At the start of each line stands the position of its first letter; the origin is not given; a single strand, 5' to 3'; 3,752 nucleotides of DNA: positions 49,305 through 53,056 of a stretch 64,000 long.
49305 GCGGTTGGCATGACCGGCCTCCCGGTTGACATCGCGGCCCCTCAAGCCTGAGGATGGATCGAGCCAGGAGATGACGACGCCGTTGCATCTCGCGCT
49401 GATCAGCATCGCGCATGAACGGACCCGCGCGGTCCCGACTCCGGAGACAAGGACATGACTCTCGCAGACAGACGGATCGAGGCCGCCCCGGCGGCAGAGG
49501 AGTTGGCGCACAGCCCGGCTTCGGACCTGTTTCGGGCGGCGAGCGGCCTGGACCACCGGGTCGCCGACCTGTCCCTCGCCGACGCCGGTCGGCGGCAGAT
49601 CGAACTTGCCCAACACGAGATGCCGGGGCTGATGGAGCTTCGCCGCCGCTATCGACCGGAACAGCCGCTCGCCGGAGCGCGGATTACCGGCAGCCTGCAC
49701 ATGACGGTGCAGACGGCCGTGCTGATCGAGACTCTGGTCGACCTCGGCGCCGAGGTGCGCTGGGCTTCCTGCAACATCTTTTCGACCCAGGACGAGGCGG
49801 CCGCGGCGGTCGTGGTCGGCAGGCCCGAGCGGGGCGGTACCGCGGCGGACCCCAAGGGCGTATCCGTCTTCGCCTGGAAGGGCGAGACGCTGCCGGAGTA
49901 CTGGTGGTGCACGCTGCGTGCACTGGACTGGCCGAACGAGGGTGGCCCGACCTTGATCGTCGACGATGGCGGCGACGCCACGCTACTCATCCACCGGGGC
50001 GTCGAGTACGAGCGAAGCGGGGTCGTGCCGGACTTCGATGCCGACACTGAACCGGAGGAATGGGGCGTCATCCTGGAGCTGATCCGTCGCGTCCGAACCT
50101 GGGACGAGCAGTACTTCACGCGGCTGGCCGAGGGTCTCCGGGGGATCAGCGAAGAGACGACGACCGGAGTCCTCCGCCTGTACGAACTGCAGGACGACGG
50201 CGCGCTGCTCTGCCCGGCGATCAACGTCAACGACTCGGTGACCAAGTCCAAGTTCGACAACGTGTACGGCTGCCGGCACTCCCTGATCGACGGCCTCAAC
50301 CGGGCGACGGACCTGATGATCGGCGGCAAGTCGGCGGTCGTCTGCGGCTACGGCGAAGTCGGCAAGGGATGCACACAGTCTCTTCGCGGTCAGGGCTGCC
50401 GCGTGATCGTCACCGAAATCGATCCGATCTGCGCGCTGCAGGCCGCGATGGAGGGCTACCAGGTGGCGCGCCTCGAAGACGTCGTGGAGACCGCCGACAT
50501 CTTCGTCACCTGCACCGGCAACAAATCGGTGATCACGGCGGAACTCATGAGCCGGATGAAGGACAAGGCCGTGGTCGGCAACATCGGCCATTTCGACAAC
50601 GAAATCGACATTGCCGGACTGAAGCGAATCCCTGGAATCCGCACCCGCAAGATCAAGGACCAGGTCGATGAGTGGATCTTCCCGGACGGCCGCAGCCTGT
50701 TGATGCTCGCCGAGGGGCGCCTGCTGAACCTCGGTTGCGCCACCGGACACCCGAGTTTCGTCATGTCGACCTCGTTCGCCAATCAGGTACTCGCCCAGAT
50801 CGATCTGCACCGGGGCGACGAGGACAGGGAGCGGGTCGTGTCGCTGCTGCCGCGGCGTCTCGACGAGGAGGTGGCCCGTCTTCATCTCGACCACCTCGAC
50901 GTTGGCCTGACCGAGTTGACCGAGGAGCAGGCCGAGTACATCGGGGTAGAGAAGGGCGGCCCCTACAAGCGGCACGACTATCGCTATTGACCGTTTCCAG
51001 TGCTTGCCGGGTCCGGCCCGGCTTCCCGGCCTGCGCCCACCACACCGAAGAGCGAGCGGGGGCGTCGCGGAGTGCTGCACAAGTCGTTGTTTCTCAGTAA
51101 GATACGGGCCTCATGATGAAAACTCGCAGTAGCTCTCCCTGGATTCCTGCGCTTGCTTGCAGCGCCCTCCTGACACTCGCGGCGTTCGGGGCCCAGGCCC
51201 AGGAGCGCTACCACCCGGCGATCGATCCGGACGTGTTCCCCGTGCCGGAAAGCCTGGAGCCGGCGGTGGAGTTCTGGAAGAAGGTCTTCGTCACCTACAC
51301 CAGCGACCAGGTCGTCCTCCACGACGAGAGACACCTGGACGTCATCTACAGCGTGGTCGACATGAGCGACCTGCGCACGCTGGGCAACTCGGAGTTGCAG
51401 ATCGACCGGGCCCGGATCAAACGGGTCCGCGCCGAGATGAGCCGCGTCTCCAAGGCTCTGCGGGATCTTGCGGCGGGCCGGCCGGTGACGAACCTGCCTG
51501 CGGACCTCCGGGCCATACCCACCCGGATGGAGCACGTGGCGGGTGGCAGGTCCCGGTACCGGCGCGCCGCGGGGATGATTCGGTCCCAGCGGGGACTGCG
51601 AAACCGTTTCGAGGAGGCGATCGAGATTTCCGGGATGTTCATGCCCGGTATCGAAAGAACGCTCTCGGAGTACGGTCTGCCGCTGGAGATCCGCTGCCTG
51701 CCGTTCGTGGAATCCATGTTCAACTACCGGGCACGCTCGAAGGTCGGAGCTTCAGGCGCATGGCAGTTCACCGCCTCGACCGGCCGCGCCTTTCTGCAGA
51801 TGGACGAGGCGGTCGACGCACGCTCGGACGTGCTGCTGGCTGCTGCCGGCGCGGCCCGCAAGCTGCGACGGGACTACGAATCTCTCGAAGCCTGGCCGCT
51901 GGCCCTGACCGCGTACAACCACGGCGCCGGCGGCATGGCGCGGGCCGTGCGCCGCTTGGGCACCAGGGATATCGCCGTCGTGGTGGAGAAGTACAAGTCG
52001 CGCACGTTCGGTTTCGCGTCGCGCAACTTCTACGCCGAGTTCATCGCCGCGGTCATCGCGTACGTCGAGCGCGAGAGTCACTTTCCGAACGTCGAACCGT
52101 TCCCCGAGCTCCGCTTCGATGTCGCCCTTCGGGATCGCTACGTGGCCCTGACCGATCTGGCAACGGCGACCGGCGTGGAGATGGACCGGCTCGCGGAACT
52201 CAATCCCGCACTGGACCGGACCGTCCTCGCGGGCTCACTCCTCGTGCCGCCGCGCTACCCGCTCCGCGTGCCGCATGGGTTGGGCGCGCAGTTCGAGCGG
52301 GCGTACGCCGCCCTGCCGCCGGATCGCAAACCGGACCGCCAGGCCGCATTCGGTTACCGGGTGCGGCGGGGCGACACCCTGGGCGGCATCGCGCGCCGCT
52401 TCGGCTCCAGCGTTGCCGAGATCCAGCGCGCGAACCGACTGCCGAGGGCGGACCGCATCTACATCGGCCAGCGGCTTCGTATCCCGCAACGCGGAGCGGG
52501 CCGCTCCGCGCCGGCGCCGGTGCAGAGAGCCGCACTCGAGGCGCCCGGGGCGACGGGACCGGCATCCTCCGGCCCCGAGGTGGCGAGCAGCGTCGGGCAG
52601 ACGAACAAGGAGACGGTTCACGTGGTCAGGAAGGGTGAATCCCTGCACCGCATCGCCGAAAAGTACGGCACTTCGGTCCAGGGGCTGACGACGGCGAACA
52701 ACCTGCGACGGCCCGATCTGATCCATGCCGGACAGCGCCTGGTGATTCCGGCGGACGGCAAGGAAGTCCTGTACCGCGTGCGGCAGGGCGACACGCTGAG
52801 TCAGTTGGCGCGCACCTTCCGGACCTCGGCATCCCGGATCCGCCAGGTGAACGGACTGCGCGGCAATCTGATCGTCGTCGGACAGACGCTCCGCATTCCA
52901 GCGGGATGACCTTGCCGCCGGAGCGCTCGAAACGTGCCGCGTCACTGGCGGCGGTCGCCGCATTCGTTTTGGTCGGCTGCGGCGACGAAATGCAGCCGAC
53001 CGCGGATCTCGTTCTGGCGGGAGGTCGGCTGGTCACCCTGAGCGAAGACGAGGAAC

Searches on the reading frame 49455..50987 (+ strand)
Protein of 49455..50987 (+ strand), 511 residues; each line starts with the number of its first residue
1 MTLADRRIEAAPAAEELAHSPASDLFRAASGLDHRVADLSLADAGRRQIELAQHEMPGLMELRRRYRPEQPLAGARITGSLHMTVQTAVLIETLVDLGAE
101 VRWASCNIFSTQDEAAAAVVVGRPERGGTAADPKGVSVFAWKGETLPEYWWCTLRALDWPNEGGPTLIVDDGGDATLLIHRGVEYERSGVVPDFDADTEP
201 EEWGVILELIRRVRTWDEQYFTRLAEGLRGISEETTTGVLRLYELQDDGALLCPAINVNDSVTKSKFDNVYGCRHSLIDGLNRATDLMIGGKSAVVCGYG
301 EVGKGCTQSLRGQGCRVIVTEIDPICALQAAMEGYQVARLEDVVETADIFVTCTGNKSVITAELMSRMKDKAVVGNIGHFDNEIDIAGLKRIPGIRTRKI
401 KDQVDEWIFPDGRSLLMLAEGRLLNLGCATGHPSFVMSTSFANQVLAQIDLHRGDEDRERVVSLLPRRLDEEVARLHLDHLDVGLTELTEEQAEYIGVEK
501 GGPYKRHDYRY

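Call 66: search_protein_families(library=pfam, proteins=[window:49455-50987:+], max_evalue=0.0001)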
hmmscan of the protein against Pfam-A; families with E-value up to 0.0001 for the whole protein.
window:49455-50987:+ (511 aa): 4 families
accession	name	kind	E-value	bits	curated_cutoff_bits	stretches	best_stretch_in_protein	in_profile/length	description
PF05221.23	AdoHcyase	-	9.3e-135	449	25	1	33-510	1-299/299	S-adenosyl-L-homocysteine hydrolase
PF00670.27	AdoHcyase_NAD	-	1.9e-81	272.4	27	1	269-431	1-162/162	S-adenosyl-L-homocysteine hydrolase, NAD binding domain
PF02826.25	2-Hacid_dh_C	-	2.3e-08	34.1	25.1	1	289-378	34-127/178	D-isomer specific 2-hydroxyacid dehydrogenase, NAD binding domain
PF07991.19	KARI_N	-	7.7e-06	26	20.6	1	289-374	2-91/165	Acetohydroxy acid isomeroreductase, NADPH-binding domain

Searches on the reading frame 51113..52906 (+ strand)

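Call 66: search_protein_families(library=pfam, proteins=[window:51113-52906:+], max_evalue=0.0001)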
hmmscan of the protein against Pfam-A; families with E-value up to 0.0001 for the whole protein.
window:51113-52906:+ (598 aa): 4 families
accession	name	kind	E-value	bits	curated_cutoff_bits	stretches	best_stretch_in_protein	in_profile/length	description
PF01476.26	LysM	-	1.3e-48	163.1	20.9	3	415-458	1-43/43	LysM domain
PF23473.1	LysM3_LYK4_5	-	4.6e-17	62.3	29.3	1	415-451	5-40/48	LYK4/5 LysM3 domain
PF01464.25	SLT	-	8.8e-15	54.7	21.3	1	190-288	14-114/117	Transglycosylase SLT domain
PF23446.1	LysM1_NFP_LYK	-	6.3e-08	33.8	36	0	421-458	16-54/60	NFP/LYK LysM1 domain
